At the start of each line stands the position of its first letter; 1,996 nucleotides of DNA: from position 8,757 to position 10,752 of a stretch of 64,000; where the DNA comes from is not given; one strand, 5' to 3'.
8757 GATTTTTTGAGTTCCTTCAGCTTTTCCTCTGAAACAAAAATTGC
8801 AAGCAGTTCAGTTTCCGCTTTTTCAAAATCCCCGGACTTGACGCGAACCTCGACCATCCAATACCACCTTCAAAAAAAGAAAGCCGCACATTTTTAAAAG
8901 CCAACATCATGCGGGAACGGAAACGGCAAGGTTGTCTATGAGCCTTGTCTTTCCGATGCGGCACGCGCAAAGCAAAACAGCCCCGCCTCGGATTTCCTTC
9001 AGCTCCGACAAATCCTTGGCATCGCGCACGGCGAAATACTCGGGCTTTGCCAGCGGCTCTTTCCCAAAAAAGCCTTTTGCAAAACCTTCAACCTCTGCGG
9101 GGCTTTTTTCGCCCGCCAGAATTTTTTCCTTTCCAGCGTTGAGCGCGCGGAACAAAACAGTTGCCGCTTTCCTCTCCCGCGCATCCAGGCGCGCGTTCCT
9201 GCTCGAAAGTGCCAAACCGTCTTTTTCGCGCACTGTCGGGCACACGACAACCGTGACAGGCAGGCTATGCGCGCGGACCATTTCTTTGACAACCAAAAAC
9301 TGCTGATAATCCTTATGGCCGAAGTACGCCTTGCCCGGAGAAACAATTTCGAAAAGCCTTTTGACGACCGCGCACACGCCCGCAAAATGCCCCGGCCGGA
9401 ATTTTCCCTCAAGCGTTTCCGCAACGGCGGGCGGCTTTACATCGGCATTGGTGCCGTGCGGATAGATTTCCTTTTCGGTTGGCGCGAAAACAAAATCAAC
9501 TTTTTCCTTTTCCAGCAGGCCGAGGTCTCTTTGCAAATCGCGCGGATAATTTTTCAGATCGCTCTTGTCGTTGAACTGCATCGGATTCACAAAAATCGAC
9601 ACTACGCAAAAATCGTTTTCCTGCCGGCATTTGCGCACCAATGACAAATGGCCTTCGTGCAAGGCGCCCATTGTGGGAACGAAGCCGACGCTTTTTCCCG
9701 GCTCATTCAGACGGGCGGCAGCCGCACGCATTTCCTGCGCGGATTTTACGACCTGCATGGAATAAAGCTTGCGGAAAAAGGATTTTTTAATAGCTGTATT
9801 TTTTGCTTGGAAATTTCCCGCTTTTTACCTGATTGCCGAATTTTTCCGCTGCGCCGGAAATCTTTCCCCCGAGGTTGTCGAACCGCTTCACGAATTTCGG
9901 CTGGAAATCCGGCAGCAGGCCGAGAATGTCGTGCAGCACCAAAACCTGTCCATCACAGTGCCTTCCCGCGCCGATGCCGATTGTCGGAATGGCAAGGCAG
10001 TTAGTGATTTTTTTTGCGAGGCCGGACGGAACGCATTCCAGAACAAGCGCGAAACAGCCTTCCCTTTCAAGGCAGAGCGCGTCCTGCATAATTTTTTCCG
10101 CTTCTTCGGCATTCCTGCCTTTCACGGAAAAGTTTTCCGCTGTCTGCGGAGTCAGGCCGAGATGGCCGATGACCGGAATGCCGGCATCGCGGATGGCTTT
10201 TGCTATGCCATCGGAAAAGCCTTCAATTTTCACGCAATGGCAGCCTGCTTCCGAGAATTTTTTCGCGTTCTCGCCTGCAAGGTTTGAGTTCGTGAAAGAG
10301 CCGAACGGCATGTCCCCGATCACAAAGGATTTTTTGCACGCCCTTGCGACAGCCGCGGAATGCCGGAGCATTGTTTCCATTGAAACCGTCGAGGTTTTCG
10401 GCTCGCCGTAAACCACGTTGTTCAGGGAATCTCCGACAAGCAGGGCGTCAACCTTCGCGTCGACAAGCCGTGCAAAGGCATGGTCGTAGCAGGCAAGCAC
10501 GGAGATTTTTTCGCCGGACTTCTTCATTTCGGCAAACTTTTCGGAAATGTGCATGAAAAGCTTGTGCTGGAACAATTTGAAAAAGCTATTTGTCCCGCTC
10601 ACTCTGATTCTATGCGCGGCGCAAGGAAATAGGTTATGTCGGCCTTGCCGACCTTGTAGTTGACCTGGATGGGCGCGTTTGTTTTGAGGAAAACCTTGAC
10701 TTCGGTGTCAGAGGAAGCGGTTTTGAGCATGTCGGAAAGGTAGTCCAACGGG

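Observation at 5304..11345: Two divergent PCNA paralogs 4.5 kb apart, bracketing a bacterial-type pantothenate/CoA gene cluster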

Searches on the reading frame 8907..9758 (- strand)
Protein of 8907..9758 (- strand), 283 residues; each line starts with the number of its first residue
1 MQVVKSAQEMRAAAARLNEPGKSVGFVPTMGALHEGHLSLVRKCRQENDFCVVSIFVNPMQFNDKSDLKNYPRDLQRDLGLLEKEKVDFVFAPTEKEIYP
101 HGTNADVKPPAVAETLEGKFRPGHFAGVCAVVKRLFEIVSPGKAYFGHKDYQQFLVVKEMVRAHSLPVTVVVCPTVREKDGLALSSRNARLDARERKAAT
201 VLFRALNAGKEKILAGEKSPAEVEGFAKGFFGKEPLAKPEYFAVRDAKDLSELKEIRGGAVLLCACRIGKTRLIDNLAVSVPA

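Call 3: search_protein_families(library=pfam, proteins=[window:8907-9758:-], max_evalue=0.01)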
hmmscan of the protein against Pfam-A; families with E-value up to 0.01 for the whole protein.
window:8907-9758:- (283 aa): 1 family
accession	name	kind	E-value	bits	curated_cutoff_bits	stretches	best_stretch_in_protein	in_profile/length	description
PF02569.21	Pantoate_ligase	-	2.4e-102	342.1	20.7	1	2-277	1-267/268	Pantoate-beta-alanine ligase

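Call 20: search_protein_families(library=ncbifam, proteins=[window:8907-9758:-], max_evalue=0.001)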
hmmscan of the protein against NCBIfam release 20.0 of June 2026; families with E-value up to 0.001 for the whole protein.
window:8907-9758:- (283 aa): 3 families
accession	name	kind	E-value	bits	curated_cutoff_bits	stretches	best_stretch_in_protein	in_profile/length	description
TIGR00018.1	panC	equivalog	6.3e-94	314.1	212.75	1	1-279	1-282/283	pantoate--beta-alanine ligase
NF010004.0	PRK13477.1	equivalog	3.4e-84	283.1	524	1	2-278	3-280/514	bifunctional pantoate--beta-alanine ligase/(d)CMP kinase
TIGR00125.1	cyt_tran_rel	domain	9e-09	35.4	27.7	1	26-84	4-60/65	adenylyltransferase/cytidyltransferase family protein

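Call 24: find_homologous_proteins(query=window:8907-9758:-)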
Query window:8907-9758:- (283 aa): 8000 proteins with E <= 0.001 among 8000 candidates; the best 120 are listed.
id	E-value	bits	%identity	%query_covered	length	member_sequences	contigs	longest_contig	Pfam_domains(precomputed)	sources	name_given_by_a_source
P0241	1.7e-184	629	100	100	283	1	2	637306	PF02569.22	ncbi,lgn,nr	ncbi:MAG: pantoate--beta-alanine ligase [Candidatus Diapherotrites archaeon]|nr:pantoate--beta-alani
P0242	1.6e-154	531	85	100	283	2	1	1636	PF02569.22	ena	-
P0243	3.7e-89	317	54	98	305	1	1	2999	PF02569.22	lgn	-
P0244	5.7e-84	299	55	98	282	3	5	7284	PF02569.22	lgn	-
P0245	7.4e-82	293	53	98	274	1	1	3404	PF02569.22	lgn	-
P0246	8.5e-82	292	54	98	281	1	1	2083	PF02569.22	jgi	-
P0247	2.2e-81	291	54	98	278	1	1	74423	PF02569.22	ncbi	-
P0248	3.2e-81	290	53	98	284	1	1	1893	PF02569.22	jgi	jgi:pantoate--beta-alanine ligase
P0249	9.7e-81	289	53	99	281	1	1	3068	PF02569.22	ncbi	ncbi:MAG: pantoate--beta-alanine ligase [Anaerolineae bacterium]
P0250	1.1e-80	289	54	99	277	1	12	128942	PF02569.22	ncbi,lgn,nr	ncbi:MAG TPA: pantoate--beta-alanine ligase [Anaerolineales bacterium]|nr:pantoate--beta-alanine lig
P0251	1.2e-80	289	54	98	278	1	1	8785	PF02569.22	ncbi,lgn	-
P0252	1.3e-80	288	54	98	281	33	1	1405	PF02569.22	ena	-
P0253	1.6e-80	288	53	98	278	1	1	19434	PF02569.22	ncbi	-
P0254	1.7e-80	288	53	99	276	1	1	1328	PF02569.22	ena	-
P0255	2.7e-80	287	53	99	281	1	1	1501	PF02569.22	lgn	-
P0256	2.7e-80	287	48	99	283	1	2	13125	PF02569.22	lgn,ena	-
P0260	4.6e-80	287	53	99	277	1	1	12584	PF02569.22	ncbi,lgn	-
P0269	8.2e-80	286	52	94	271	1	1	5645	PF02569.22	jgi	jgi:pantoate--beta-alanine ligase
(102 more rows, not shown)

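Call 40: find_encoding_contigs(protein=P0243, flank=5000, max_places=1)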
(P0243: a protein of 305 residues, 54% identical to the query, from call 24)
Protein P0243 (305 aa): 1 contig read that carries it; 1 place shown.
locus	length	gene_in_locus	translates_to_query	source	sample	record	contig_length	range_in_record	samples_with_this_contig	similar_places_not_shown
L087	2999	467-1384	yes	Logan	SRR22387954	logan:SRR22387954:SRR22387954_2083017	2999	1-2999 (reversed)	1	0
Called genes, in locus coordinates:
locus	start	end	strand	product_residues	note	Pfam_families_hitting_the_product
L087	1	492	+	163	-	?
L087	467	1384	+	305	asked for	PF02569:Pantoate_ligase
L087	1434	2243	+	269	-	PF00814:TsaD (weak), PF03630:Fumble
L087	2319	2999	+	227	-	?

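Call 41: find_encoding_contigs(protein=P0245, flank=5000, max_places=1)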
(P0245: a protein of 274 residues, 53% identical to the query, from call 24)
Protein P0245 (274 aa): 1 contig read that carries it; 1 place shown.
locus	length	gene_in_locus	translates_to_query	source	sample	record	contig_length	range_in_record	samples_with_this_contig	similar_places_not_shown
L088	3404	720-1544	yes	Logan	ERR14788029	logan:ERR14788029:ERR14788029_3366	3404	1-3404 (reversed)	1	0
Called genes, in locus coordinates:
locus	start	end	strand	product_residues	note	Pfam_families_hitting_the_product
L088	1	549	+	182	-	?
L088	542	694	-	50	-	-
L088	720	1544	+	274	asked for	PF02569:Pantoate_ligase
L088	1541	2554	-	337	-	PF00389:2-Hacid_dh, PF02826:2-Hacid_dh_C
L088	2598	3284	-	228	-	PF13353:Fer4_12 (weak), PF04055:Radical_SAM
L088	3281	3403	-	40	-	?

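Call 42: find_encoding_contigs(protein=P0241, flank=10000, max_places=2)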
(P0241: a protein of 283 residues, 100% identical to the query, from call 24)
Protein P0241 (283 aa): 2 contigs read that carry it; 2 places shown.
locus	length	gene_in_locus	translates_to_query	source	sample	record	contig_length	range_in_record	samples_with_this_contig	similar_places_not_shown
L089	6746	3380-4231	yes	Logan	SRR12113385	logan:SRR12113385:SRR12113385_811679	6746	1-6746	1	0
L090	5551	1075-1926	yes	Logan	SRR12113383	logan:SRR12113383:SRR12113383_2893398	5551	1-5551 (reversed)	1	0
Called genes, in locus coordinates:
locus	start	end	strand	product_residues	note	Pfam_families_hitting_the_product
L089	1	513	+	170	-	?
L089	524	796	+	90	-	PF13656:RNA_pol_L_2, PF01193:RNA_pol_L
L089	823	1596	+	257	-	-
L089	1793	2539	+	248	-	PF00705:PCNA_N, PF02747:PCNA_C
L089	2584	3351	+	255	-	PF02548:Pantoate_transf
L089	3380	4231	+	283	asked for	PF02569:Pantoate_ligase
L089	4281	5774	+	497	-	PF02789:Peptidase_M17_N, PF00883:Peptidase_M17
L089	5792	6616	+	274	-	PF00814:TsaD (faint), PF03630:Fumble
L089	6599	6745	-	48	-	?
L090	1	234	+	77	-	?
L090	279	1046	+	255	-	PF02548:Pantoate_transf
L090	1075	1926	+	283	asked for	PF02569:Pantoate_ligase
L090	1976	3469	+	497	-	PF02789:Peptidase_M17_N, PF00883:Peptidase_M17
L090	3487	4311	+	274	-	PF00814:TsaD (faint), PF03630:Fumble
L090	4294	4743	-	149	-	PF02643:DUF192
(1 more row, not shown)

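Call 85: list_cluster_members(proteins=[P0244, P0245, P0246, P0247, P0248, P0251, P0253, P0256, P0260, P0269])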
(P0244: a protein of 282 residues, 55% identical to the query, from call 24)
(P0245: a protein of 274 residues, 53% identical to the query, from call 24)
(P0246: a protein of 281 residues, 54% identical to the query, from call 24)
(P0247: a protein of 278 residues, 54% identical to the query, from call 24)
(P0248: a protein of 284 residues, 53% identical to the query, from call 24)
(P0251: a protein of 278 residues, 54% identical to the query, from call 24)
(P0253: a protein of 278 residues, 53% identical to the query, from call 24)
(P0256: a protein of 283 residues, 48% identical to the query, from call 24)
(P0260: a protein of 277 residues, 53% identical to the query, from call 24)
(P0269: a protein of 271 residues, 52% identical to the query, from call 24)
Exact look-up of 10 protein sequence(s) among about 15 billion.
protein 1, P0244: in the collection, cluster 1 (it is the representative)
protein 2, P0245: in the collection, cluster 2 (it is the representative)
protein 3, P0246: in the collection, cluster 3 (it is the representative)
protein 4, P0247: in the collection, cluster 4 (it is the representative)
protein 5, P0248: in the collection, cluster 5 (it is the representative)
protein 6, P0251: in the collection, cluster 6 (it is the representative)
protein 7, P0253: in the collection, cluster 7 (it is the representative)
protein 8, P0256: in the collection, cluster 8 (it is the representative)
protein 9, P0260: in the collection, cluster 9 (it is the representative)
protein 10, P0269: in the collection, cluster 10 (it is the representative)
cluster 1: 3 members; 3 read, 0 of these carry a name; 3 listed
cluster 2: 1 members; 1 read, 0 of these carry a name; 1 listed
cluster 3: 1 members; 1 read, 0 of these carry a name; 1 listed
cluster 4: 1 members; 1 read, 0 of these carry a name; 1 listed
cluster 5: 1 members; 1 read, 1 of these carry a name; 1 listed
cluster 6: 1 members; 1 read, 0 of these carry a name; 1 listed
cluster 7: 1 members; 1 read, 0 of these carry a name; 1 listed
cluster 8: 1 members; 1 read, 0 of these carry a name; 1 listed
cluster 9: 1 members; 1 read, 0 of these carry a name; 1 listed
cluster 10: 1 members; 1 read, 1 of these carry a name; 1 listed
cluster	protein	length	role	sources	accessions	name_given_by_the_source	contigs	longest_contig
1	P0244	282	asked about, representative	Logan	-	-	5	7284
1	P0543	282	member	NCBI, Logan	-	-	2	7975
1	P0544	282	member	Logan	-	-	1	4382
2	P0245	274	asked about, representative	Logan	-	-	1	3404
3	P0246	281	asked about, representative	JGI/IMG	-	-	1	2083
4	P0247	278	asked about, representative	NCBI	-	-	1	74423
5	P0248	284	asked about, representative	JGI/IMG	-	pantoate--beta-alanine ligase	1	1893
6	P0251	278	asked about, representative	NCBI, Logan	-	-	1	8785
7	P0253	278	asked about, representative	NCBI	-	-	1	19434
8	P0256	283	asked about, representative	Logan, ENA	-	-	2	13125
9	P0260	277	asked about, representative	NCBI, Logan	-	-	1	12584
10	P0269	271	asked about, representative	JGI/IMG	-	pantoate--beta-alanine ligase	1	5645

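Call 86: find_encoding_contigs(protein=P0244, flank=6000, max_places=1)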
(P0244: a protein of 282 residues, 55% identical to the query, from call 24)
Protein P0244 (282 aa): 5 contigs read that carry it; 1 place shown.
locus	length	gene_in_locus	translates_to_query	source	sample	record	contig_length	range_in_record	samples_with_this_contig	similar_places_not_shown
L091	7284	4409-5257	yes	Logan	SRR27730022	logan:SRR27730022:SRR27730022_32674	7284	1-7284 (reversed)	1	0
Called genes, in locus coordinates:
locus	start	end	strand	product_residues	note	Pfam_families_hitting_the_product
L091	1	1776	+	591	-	?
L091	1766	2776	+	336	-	PF00753:Lactamase_B, PF12706:Lactamase_B_2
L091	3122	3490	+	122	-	PF03259:Robl_LC7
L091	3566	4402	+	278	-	PF02548:Pantoate_transf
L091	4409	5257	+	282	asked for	PF02569:Pantoate_ligase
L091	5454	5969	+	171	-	PF00156:Pribosyltran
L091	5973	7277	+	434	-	-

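Call 87: find_encoding_contigs(protein=P0247, flank=6000, max_places=1)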
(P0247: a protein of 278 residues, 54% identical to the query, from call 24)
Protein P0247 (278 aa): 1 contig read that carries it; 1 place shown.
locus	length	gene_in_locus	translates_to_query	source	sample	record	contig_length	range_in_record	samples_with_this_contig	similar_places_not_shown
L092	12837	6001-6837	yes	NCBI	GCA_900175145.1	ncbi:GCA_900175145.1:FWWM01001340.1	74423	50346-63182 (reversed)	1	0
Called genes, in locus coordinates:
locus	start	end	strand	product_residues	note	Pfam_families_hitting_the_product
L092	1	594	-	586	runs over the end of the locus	PF00150:Cellulase (weak)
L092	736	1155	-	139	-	-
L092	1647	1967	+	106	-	PF06155:GBBH-like_N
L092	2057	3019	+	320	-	PF00551:Formyl_trans_N, PF02911:Formyl_trans_C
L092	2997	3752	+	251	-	-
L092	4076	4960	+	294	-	PF02548:Pantoate_transf, PF13714:PEP_mutase (weak)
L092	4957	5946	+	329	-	PF02558:ApbA, PF08546:ApbA_C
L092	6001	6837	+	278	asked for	PF02569:Pantoate_ligase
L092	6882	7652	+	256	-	PF03309:Pan_kinase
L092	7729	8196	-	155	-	-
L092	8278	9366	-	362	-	-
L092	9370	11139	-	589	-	PF13941:MutL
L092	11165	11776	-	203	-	-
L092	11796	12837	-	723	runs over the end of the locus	PF12773:DZR, PF13240:Zn_Ribbon_1 (faint)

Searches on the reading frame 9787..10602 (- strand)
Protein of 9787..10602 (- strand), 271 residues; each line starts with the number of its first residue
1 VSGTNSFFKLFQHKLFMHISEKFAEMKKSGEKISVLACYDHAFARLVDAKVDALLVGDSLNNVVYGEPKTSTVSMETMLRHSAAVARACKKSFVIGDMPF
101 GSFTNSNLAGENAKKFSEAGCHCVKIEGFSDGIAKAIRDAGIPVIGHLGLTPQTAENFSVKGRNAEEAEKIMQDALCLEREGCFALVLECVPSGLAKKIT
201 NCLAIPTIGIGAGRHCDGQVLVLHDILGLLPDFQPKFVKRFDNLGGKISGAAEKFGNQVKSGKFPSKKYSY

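Call 3: search_protein_families(library=pfam, proteins=[window:9787-10602:-], max_evalue=0.01)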
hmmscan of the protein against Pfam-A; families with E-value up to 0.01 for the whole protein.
window:9787-10602:- (271 aa): 2 families
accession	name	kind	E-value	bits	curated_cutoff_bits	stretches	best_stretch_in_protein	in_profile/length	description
PF02548.21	Pantoate_transf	-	7.3e-91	304.6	28.7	1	21-266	5-258/259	Ketopantoate hydroxymethyltransferase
PF13714.12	PEP_mutase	-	0.0001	22.4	31.5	1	23-129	1-107/240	Phosphoenolpyruvate phosphomutase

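Call 20: search_protein_families(library=ncbifam, proteins=[window:9787-10602:-], max_evalue=0.001)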
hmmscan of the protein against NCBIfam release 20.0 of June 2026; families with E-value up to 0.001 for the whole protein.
window:9787-10602:- (271 aa): 2 families
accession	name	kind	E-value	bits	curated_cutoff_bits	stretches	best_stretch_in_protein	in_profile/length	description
NF001452.0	PRK00311.1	subfamily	1.7e-90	303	272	1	21-271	8-266/267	3-methyl-2-oxobutanoate hydroxymethyltransferase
TIGR00222.1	panB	equivalog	6.4e-78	261.9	207.55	1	18-271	3-263/264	3-methyl-2-oxobutanoate hydroxymethyltransferase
